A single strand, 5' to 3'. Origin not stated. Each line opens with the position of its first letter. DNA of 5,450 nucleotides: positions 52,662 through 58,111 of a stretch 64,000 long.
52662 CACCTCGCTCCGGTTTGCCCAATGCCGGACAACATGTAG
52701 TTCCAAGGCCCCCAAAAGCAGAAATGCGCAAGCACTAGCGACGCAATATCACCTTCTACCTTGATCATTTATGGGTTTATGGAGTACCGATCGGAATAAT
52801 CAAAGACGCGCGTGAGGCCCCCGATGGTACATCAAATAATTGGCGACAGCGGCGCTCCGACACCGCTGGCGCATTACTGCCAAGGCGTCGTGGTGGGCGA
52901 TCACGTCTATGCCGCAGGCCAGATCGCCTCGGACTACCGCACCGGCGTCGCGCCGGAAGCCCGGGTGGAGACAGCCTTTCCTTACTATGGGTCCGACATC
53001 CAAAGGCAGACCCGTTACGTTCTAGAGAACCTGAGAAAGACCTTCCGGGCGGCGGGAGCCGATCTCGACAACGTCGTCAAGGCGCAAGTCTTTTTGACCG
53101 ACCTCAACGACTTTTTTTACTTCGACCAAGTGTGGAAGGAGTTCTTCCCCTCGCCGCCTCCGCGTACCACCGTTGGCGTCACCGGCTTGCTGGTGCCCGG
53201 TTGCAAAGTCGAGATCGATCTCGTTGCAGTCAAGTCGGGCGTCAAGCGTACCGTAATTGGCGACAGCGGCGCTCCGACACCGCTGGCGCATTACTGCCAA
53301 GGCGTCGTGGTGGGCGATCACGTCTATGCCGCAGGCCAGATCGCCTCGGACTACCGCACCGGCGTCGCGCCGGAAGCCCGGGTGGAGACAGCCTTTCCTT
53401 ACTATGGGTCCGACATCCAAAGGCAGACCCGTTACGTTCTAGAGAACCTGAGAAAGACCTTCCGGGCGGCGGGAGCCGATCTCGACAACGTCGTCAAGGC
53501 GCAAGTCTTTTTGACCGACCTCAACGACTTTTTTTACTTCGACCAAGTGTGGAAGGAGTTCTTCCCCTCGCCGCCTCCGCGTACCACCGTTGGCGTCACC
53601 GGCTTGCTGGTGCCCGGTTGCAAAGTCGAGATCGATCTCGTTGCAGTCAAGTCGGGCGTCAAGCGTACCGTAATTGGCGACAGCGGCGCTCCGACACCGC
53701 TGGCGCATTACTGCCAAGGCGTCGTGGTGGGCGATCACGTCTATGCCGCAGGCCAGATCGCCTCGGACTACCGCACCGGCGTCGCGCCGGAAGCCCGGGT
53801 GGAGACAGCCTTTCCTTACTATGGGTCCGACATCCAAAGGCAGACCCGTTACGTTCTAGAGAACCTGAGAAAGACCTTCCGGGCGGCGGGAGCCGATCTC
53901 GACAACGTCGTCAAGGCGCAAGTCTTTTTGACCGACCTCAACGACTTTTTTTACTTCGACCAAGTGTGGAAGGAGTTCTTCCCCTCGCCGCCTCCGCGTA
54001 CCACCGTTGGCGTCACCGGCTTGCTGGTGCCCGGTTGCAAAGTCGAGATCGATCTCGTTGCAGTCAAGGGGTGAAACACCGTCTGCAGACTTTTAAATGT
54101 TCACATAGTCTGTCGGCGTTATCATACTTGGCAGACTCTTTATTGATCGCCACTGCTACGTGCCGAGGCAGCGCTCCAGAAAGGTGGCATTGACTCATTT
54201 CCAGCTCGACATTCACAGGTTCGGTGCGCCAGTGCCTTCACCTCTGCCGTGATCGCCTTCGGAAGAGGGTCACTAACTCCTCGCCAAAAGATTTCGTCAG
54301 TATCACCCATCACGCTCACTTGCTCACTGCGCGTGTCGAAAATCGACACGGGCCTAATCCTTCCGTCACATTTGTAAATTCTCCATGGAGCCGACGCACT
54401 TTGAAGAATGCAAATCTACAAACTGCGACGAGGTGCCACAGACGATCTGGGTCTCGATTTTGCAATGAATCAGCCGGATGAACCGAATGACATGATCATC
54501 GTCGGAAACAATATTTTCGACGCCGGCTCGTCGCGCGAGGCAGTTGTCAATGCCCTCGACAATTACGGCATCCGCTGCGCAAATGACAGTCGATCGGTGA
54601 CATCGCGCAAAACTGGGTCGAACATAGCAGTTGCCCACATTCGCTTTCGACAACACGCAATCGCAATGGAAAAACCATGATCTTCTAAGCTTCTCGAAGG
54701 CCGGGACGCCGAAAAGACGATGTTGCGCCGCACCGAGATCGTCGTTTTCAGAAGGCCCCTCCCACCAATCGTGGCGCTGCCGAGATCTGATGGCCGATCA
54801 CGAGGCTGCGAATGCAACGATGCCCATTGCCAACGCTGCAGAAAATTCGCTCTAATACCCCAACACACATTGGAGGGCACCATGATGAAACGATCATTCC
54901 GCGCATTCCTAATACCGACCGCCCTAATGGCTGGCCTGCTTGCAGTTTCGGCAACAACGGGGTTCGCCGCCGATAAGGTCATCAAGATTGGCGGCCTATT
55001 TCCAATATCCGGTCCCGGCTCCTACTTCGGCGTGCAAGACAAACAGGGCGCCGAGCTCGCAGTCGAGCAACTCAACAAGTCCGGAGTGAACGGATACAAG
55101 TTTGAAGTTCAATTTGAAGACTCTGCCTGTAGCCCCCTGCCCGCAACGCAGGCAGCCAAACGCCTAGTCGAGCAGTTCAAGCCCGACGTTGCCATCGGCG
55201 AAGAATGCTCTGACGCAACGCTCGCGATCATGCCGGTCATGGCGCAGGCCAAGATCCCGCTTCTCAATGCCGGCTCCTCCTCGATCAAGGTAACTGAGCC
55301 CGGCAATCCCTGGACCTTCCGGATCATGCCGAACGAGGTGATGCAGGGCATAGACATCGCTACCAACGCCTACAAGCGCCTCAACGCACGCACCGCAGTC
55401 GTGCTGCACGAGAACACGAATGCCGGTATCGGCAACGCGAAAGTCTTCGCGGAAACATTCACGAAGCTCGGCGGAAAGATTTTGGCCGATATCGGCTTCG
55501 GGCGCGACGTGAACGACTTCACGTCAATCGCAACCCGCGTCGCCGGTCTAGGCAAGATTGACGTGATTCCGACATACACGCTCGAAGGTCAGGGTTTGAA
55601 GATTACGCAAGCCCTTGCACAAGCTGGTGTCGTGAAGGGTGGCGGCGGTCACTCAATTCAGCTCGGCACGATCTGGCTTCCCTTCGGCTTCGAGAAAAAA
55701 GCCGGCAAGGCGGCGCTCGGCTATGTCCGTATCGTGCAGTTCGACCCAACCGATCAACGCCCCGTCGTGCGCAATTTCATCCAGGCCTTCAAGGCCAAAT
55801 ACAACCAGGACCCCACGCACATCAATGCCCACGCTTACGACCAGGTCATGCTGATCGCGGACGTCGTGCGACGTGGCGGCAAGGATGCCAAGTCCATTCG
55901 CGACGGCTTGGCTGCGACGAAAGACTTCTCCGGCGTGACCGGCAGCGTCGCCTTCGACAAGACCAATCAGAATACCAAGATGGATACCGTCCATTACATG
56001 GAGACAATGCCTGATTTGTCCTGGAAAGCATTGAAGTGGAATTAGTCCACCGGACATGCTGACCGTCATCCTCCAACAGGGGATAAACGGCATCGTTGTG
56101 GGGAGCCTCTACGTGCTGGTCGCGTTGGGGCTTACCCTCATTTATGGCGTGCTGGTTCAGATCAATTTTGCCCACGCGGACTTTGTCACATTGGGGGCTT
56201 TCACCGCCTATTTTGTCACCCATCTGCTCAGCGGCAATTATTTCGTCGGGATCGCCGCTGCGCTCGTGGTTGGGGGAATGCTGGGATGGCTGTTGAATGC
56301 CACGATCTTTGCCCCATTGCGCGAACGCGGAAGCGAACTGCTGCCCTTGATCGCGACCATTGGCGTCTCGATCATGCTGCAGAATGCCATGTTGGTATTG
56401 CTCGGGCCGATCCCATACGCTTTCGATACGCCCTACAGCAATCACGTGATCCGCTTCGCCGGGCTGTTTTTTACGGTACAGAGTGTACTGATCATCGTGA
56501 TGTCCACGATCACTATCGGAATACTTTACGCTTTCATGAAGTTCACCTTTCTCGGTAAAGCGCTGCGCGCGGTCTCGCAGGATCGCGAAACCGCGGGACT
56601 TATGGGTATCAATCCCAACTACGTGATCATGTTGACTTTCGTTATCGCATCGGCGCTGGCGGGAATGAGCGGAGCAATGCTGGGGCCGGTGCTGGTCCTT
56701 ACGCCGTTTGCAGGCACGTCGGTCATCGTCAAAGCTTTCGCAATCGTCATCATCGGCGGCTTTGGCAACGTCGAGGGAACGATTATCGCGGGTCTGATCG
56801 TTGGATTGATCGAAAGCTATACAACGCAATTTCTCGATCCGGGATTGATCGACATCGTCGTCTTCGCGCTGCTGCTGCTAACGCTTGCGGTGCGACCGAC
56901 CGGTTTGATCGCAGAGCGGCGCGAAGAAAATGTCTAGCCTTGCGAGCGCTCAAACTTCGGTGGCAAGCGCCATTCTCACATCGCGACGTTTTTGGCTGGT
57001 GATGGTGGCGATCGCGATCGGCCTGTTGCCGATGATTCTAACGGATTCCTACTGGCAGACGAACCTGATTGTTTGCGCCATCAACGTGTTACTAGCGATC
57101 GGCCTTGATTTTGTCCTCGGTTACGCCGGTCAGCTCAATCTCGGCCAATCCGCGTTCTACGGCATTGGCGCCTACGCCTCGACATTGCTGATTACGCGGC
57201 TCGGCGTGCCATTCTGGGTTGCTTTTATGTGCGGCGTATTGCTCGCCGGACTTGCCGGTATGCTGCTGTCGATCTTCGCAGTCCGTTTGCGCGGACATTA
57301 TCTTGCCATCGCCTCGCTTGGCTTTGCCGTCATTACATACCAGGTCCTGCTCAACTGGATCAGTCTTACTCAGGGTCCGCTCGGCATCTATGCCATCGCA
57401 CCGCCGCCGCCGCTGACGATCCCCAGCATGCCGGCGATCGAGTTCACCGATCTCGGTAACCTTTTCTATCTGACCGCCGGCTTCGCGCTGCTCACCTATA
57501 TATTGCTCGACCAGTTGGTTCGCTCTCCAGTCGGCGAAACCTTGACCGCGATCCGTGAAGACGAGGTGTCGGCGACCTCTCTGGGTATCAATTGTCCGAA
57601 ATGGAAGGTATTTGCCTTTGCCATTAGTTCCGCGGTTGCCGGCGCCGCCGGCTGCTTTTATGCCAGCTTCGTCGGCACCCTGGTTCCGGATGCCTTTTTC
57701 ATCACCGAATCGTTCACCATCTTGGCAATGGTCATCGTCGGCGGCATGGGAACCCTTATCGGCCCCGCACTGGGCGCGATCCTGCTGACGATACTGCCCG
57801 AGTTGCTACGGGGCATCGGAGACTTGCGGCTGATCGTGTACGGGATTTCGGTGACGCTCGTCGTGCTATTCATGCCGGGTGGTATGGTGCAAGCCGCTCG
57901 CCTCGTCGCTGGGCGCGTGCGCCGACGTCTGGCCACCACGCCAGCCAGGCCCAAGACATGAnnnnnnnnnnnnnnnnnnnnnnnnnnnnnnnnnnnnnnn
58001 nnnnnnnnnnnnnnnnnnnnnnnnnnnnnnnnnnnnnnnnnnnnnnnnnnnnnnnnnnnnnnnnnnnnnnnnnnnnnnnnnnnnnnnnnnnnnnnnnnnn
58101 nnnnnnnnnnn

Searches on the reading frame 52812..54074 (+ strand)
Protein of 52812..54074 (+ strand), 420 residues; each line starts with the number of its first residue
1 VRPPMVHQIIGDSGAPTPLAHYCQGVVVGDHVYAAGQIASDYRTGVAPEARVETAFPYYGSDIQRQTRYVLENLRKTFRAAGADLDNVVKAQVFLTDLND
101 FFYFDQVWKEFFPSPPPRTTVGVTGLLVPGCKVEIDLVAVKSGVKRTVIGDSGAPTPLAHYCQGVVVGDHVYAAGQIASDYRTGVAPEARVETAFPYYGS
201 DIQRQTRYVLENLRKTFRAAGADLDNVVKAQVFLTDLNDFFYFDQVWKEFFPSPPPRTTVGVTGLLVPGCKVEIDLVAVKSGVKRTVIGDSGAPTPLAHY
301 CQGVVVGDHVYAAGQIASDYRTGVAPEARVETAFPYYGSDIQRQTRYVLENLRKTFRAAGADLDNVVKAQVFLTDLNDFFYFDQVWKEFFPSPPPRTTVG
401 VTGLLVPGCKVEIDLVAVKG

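Call 14: search_protein_families(library=pfam, proteins=[window:52812-54074:+], max_evalue=0.001)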
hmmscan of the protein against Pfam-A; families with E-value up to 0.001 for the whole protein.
window:52812-54074:+ (420 aa): 3 families
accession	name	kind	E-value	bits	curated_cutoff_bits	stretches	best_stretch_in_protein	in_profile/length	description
PF01042.26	Ribonuc_L-PSP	-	1.5e-86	286.9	27.3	3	15-140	4-120/121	Endoribonuclease L-PSP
PF03635.23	Vps35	-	1.8e-10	40.4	35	0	24-104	649-703/726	Vacuolar protein sorting-associated protein 35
PF02701.20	Zn_ribbon_Dof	-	1.7e-05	25.3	26.6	0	53-83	13-43/59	Dof domain, zinc finger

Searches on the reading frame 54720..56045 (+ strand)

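Call 14: search_protein_families(library=pfam, proteins=[window:54720-56045:+], max_evalue=0.001)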
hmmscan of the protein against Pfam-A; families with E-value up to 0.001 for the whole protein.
window:54720-56045:+ (441 aa): 3 families
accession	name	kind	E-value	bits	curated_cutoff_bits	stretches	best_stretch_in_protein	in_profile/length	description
PF13458.12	Peripla_BP_6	-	9.5e-50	170.6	31.7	1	88-419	2-329/343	Periplasmic binding protein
PF01094.35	ANF_receptor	-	5.5e-21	75.4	25.4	1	109-421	4-343/353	Receptor family ligand binding region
PF13433.12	Peripla_BP_5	-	3.8e-11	43.1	27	1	88-176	1-90/363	Periplasmic binding protein domain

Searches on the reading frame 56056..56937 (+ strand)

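Call 14: search_protein_families(library=pfam, proteins=[window:56056-56937:+], max_evalue=0.001)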
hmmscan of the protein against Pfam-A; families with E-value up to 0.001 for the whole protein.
window:56056-56937:+ (293 aa): 1 family
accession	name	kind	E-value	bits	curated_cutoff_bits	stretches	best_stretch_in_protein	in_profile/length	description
PF02653.21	BPD_transp_2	-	2.5e-41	142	26.8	1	11-277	4-269/269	Branched-chain amino acid transport system / permease component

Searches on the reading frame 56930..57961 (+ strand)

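Call 14: search_protein_families(library=pfam, proteins=[window:56930-57961:+], max_evalue=0.001)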
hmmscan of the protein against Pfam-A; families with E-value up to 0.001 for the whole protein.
window:56930-57961:+ (343 aa): 1 family
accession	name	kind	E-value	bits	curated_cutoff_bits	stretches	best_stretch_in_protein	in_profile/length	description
PF02653.21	BPD_transp_2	-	1.2e-43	149.6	26.8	1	46-306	6-263/269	Branched-chain amino acid transport system / permease component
